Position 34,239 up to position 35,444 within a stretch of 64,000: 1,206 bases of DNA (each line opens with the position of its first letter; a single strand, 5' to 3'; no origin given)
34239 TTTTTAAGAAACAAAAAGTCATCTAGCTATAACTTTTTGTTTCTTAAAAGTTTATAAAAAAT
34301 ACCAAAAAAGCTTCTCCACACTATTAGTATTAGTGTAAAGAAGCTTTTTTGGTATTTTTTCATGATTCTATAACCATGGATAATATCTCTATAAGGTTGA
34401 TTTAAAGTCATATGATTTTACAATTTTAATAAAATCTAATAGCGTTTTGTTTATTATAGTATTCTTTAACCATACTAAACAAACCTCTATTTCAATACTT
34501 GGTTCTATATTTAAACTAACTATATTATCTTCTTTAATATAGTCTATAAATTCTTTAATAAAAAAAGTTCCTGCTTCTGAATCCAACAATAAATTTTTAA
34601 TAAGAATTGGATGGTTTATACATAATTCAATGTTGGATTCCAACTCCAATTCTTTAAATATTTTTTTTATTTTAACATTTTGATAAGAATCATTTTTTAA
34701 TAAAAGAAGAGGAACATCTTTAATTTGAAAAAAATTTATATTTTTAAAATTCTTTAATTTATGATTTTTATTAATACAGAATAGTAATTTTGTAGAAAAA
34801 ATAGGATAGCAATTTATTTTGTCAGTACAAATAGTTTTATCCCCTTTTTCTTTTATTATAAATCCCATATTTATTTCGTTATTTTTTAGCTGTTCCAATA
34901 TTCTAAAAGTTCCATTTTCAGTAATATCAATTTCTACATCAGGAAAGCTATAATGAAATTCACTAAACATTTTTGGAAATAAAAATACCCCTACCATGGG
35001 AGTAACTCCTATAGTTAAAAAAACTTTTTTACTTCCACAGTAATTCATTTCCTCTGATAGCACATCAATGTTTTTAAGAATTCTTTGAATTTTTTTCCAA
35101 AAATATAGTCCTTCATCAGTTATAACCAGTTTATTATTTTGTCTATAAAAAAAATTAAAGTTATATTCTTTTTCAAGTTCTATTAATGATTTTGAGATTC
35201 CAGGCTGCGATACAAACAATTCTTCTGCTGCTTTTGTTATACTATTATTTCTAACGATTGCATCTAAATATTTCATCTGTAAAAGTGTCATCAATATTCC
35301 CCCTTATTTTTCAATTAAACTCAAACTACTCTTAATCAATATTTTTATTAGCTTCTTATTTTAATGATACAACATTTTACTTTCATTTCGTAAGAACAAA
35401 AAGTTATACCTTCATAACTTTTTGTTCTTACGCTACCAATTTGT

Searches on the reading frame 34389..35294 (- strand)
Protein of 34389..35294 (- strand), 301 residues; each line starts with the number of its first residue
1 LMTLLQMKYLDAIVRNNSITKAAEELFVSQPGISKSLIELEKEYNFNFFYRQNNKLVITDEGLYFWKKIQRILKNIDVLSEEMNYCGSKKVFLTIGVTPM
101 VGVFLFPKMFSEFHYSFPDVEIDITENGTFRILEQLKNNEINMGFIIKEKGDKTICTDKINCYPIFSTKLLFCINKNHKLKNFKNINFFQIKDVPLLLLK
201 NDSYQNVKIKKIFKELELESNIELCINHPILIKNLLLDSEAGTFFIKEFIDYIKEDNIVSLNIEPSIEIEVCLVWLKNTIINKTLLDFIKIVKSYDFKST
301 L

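Call 42: search_protein_families(library=pfam, proteins=[window:34389-35294:-], max_evalue=0.00001)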
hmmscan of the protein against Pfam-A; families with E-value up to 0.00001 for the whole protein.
window:34389-35294:- (301 aa): 2 families
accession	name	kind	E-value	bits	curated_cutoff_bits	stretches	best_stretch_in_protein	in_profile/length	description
PF03466.25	LysR_substrate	-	4.5e-22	78.9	28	1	93-293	8-205/209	LysR substrate binding domain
PF00126.33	HTH_1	-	6.4e-15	55.3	26.6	1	6-62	3-59/60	Bacterial regulatory helix-turn-helix protein, lysR family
